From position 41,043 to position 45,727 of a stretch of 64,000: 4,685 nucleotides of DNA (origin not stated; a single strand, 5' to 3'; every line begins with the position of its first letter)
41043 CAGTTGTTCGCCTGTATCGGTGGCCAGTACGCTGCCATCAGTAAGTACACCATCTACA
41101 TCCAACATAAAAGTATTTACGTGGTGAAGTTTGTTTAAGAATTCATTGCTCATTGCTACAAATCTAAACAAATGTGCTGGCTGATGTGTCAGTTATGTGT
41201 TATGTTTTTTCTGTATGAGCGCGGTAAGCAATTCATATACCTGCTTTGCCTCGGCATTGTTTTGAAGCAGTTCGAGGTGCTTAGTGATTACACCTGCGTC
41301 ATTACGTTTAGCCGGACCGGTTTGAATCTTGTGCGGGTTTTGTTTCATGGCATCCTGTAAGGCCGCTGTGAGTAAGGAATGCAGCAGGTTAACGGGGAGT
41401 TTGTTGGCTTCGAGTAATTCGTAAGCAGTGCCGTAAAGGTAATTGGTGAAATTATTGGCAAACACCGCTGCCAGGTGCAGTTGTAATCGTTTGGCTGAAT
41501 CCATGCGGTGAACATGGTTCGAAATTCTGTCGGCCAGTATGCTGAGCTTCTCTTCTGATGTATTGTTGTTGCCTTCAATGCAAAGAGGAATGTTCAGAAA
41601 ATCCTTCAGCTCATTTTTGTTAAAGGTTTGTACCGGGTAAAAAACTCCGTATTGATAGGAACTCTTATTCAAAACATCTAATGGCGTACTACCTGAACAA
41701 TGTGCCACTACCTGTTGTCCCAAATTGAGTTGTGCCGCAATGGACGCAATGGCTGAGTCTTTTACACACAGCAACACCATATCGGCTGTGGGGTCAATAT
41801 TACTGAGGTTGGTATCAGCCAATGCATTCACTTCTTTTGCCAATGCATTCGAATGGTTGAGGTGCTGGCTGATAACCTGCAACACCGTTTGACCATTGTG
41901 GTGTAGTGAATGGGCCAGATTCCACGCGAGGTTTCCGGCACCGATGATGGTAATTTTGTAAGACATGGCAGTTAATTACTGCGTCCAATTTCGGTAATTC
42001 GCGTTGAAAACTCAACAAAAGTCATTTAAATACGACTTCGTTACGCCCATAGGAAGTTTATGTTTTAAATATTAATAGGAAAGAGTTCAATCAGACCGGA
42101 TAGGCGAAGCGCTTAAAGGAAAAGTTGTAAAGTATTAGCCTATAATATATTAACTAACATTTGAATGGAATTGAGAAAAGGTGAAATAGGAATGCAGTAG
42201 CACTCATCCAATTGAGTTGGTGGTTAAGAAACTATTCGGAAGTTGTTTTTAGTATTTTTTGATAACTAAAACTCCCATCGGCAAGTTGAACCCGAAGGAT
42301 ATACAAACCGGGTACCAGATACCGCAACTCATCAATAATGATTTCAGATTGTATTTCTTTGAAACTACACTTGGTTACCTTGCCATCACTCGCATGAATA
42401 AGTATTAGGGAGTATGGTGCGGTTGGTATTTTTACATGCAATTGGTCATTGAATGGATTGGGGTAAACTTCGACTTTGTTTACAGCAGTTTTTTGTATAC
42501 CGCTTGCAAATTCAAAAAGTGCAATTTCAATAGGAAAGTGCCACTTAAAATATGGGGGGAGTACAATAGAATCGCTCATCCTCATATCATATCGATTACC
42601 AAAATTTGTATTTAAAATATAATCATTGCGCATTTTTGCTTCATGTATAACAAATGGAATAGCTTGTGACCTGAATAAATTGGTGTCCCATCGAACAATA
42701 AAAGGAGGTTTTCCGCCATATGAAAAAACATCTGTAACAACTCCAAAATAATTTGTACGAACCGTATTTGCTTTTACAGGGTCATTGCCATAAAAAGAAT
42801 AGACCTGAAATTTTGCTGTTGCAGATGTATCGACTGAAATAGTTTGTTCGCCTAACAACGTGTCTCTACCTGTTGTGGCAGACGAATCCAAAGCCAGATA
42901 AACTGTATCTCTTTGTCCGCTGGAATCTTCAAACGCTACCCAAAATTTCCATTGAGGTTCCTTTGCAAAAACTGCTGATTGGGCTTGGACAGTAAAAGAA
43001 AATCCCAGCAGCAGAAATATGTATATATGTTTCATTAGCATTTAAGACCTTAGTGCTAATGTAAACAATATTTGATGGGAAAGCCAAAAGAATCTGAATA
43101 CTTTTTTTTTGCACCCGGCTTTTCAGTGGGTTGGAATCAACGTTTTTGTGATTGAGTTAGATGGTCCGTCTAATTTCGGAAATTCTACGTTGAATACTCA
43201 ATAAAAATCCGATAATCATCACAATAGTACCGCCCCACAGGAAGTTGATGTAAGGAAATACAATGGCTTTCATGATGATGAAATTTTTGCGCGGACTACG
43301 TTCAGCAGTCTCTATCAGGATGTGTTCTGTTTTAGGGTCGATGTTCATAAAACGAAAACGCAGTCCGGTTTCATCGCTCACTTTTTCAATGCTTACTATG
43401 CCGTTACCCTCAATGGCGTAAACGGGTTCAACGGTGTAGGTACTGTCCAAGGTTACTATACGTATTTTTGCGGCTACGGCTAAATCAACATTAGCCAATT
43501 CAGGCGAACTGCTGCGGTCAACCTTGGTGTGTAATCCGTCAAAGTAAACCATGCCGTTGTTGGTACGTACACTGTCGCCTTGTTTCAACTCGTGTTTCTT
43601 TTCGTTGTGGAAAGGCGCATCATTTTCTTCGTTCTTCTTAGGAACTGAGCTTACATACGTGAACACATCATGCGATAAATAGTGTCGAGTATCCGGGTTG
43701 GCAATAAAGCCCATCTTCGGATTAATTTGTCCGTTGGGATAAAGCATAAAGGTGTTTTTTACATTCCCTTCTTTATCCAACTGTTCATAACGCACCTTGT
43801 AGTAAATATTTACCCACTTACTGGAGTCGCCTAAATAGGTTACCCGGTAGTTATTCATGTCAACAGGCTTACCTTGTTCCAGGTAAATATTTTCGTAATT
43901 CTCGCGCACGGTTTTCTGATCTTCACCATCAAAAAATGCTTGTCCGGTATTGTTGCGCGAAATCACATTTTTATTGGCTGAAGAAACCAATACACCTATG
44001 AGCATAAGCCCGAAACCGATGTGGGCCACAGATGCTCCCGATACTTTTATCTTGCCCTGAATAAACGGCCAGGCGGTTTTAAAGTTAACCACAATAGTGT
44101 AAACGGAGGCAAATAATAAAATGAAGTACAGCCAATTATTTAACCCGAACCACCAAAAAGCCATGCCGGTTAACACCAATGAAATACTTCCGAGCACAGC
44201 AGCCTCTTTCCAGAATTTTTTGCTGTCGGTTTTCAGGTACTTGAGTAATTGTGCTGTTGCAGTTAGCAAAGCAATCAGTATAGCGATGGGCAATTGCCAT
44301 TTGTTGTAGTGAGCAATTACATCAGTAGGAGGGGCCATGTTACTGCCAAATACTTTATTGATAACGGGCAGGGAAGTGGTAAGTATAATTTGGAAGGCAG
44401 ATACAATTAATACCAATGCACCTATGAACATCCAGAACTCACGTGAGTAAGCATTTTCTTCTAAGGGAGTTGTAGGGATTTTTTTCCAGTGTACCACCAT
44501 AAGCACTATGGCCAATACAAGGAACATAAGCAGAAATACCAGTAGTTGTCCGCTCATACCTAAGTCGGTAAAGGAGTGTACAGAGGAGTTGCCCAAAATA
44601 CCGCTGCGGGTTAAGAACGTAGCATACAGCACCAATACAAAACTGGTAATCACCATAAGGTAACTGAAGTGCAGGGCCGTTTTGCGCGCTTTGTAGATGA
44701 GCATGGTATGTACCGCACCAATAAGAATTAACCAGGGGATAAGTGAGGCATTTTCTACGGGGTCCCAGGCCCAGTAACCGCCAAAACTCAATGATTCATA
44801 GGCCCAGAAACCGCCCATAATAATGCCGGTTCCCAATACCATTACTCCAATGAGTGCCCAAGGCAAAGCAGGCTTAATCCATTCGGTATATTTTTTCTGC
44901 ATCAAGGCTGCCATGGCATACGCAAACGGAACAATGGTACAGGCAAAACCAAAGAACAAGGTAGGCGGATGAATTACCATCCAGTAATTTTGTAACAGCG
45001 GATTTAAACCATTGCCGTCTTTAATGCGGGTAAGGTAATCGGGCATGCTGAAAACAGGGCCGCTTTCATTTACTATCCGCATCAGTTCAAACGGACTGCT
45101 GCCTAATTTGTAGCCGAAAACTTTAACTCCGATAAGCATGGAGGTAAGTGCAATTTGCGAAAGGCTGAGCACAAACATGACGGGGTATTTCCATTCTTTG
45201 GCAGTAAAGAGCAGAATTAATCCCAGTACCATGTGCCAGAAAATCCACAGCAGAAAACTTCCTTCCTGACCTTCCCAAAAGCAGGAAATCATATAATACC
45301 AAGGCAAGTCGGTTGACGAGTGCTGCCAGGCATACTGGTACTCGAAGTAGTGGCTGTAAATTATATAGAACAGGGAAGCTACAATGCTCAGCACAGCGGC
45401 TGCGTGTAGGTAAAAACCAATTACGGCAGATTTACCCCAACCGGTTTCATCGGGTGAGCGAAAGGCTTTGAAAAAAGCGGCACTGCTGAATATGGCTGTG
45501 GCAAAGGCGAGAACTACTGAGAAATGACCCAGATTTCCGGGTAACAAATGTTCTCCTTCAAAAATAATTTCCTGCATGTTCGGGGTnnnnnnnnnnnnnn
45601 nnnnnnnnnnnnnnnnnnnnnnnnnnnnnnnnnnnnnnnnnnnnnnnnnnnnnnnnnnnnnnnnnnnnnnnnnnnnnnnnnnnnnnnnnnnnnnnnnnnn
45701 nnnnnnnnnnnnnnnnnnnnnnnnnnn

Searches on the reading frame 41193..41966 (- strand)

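Call 78: search_protein_families(library=pfam, proteins=[window:41193-41966:-], max_evalue=0.00001)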
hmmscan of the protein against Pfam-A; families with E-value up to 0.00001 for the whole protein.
window:41193-41966:- (257 aa): 2 families
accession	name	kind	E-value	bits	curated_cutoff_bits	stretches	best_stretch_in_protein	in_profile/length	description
PF10728.14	DUF2520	-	2.9e-33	114.7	25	1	126-249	1-123/125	Domain of unknown function (DUF2520)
PF03807.23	F420_oxidored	-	5.6e-10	40.1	21.6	1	4-86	1-87/94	NADP oxidoreductase coenzyme F420-dependent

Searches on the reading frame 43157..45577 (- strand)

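Call 78: search_protein_families(library=pfam, proteins=[window:43157-45577:-], max_evalue=0.00001)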
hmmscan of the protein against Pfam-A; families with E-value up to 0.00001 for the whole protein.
window:43157-45577:- (806 aa): 2 families
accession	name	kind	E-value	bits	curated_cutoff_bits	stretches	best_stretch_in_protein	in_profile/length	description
PF01578.25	Cytochrom_C_asm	-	2.1e-27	96.6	29.9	1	105-325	5-206/212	Cytochrome C assembly protein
PF16327.10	CcmF_C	-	8.5e-10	38.8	28.7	1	346-545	1-210/323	Cytochrome c-type biogenesis protein CcmF C-terminal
